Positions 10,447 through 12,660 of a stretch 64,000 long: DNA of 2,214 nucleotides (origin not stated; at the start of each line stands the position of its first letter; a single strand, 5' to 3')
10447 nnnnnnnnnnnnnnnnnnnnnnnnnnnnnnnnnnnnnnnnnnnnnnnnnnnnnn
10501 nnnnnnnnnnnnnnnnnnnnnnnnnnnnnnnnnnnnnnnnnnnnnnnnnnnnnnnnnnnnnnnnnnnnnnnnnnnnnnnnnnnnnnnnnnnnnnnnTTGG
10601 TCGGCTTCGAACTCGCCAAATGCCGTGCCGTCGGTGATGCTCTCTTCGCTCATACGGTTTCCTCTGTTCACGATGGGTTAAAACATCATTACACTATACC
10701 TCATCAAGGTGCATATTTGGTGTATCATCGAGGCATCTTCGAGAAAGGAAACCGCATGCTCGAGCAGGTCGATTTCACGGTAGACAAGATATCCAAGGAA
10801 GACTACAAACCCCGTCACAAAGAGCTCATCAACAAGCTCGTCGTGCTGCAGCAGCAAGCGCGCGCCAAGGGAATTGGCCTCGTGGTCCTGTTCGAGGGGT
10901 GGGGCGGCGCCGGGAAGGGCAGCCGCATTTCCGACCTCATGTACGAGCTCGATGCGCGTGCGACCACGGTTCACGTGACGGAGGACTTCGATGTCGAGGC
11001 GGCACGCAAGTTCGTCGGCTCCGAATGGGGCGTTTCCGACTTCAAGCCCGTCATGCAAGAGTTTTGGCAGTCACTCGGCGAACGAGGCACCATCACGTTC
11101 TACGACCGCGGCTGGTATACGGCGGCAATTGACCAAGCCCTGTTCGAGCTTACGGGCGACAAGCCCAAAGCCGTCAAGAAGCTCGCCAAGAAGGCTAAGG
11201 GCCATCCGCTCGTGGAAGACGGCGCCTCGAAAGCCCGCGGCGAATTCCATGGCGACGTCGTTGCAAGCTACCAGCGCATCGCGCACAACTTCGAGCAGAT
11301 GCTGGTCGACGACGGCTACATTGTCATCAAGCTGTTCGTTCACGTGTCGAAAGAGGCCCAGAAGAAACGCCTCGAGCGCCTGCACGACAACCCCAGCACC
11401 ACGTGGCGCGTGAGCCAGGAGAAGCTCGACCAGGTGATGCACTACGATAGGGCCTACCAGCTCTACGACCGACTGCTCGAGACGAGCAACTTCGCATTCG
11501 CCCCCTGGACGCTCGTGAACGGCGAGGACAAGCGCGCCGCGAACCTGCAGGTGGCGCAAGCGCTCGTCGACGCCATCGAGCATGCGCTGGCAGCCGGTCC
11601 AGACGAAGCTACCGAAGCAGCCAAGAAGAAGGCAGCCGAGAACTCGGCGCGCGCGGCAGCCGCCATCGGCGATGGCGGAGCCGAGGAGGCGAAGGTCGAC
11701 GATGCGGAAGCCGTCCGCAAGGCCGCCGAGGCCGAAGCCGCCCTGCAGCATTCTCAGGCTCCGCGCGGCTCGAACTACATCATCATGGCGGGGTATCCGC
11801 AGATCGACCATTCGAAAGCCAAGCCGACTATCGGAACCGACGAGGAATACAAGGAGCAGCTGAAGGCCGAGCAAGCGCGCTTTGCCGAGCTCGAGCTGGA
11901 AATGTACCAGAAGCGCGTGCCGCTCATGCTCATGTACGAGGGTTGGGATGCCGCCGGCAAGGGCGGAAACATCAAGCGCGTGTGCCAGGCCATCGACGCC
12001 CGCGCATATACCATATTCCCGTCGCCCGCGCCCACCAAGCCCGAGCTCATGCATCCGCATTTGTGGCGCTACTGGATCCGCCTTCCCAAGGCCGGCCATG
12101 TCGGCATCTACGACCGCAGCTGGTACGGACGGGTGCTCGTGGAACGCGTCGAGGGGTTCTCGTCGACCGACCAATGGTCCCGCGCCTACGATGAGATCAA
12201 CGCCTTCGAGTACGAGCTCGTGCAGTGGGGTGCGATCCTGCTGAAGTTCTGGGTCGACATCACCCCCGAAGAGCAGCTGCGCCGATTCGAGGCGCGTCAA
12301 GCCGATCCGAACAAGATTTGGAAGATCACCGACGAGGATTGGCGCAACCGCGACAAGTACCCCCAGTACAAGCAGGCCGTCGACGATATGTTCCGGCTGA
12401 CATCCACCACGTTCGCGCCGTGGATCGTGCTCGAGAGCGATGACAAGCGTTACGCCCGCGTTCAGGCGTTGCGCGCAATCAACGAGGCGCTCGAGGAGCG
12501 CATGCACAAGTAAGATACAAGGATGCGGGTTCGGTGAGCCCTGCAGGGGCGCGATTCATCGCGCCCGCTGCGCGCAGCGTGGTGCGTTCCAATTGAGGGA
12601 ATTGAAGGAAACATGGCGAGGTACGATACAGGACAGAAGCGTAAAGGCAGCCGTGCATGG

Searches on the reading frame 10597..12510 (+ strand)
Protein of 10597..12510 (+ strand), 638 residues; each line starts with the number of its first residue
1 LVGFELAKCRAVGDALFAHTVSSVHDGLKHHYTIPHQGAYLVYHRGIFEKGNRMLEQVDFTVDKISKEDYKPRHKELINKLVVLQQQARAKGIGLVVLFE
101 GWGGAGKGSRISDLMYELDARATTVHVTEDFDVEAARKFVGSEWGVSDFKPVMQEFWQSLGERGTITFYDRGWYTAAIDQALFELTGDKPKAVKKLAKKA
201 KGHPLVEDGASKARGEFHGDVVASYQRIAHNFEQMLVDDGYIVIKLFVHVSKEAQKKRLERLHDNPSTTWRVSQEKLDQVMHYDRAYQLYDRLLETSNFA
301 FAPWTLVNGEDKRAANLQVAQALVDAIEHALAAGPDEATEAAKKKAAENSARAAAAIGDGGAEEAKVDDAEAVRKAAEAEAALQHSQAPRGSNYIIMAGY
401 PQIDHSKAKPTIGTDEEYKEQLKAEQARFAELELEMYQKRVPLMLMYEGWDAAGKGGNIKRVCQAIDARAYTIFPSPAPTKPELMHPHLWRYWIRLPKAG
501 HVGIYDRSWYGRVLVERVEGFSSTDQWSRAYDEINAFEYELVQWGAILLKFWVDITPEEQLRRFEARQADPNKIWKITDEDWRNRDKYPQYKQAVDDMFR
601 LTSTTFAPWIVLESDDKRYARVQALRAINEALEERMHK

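Call 55: search_protein_families(library=pfam, proteins=[window:10597-12510:+])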
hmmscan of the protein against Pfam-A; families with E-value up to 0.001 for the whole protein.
window:10597-12510:+ (638 aa): 1 family
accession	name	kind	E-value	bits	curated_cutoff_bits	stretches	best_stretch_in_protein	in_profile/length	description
PF03976.20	PPK2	-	9.9e-115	382.3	22.3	3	415-635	4-224/229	Polyphosphate kinase 2 (PPK2)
